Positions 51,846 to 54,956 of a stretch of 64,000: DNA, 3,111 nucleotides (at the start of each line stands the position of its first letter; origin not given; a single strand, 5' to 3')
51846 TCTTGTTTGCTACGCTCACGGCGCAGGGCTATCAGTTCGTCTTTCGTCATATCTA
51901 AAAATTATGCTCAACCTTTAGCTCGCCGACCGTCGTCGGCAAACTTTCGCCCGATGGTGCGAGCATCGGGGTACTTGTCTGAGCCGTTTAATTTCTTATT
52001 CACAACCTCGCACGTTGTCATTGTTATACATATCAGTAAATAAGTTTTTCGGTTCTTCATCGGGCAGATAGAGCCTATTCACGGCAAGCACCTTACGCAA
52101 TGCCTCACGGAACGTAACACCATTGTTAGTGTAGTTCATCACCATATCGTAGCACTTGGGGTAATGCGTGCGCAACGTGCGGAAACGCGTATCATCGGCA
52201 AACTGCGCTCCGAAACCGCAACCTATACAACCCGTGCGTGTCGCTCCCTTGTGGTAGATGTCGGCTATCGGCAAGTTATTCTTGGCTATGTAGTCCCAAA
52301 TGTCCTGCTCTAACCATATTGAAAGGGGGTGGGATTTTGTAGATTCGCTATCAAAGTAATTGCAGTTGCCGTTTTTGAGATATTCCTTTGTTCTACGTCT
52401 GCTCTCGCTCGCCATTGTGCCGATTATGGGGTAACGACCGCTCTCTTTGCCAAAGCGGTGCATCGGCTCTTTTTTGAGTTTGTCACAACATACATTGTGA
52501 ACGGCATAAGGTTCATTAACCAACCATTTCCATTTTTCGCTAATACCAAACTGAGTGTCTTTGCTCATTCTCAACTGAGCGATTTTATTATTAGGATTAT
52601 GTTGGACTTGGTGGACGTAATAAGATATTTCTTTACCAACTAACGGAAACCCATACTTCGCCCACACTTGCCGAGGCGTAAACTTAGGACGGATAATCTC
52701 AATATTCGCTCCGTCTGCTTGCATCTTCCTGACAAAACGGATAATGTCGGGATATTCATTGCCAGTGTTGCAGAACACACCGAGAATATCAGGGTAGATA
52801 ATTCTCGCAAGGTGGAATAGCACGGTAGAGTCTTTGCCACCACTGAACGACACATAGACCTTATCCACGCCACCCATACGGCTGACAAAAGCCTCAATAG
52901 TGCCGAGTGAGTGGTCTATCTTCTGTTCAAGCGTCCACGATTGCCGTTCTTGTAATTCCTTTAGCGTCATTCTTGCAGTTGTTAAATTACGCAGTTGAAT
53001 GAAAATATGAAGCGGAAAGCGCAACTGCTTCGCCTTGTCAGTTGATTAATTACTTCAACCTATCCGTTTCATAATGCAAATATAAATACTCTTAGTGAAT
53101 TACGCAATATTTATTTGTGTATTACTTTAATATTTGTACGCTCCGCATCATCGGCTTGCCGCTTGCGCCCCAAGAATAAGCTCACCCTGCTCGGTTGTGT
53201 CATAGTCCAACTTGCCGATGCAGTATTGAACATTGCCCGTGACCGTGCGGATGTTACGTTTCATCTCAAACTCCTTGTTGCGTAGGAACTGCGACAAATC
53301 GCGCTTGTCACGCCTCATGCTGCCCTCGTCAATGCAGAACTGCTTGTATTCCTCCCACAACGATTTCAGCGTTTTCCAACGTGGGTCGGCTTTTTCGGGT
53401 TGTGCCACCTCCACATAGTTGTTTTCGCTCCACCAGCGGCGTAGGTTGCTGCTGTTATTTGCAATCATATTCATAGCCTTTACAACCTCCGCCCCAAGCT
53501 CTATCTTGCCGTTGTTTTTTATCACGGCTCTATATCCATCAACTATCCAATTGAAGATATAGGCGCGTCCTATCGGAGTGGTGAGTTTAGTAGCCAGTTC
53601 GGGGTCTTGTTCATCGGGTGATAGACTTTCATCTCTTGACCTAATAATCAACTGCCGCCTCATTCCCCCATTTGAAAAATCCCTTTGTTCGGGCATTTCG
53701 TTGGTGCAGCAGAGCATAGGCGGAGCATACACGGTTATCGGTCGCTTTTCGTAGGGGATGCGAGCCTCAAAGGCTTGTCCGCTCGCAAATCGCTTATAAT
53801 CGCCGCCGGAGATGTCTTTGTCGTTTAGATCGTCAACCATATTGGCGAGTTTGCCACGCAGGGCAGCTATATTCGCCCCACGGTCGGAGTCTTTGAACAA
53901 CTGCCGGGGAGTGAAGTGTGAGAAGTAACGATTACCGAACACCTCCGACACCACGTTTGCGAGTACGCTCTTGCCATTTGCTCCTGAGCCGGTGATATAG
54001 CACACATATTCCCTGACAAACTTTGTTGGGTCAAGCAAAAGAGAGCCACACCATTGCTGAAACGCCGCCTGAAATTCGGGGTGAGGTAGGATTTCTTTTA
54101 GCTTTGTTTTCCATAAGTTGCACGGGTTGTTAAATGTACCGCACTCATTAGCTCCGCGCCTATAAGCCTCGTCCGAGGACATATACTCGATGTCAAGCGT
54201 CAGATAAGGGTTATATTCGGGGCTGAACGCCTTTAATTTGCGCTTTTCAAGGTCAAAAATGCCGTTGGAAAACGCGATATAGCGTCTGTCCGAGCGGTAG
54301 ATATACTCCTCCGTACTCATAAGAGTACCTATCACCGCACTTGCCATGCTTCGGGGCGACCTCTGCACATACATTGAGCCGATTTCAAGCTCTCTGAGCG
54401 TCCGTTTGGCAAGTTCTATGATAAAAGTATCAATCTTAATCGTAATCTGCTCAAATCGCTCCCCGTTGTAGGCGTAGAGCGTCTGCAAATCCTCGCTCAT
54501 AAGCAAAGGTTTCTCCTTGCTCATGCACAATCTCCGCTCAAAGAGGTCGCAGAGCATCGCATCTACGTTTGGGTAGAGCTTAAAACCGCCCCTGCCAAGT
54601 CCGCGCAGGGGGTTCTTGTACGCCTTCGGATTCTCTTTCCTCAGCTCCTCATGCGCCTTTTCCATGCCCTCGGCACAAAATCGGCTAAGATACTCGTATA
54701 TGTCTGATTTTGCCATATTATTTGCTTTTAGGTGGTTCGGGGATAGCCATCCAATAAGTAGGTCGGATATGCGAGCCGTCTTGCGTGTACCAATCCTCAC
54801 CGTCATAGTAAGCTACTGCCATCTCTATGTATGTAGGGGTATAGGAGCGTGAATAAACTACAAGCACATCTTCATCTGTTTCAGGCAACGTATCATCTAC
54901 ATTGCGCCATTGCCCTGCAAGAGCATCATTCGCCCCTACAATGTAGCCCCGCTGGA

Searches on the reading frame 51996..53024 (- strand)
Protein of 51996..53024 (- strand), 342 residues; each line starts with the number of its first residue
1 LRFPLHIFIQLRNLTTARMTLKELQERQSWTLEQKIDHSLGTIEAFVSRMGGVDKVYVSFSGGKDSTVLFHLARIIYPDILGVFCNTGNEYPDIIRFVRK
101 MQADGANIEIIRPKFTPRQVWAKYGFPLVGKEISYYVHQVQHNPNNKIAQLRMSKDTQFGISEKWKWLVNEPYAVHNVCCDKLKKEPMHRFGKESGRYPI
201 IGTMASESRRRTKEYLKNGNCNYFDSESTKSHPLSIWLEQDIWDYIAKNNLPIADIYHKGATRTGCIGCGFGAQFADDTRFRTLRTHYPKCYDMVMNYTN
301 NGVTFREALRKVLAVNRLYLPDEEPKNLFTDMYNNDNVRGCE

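Call 12: search_protein_families(library=pfam, proteins=[window:51996-53024:-])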
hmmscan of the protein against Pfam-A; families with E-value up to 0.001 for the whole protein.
window:51996-53024:- (342 aa): 1 family
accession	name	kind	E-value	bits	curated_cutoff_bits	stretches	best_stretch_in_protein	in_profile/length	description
PF01507.26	PAPS_reduct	-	4.5e-25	89.1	22.5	2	157-269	69-172/175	Phosphoadenosine phosphosulfate reductase domain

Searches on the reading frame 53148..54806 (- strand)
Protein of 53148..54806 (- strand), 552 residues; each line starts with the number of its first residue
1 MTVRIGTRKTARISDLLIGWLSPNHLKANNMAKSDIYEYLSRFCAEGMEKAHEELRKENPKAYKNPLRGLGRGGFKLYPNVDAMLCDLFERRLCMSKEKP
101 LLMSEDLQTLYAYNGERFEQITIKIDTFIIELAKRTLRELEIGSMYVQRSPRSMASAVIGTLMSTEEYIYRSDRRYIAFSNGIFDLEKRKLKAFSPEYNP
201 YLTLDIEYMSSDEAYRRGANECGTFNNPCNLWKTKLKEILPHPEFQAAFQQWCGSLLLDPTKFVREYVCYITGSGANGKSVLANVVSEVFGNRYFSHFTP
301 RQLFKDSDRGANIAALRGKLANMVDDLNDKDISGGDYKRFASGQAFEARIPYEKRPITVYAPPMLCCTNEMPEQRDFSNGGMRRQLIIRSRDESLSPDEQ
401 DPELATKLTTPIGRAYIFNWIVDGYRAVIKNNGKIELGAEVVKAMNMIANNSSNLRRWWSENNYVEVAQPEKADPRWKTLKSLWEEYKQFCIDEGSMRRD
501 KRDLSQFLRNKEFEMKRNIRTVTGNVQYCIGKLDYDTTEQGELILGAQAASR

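Call 12: search_protein_families(library=pfam, proteins=[window:53148-54806:-])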
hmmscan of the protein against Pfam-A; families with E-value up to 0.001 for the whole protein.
window:53148-54806:- (552 aa): 2 families
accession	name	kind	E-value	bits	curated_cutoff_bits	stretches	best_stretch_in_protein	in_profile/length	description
PF08706.16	D5_N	-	4.1e-07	30.8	22.4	1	99-240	11-144/145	D5 N terminal like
PF19263.5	DUF5906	-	9.1e-07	30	27.6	1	272-383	2-113/114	Family of unknown function (DUF5906)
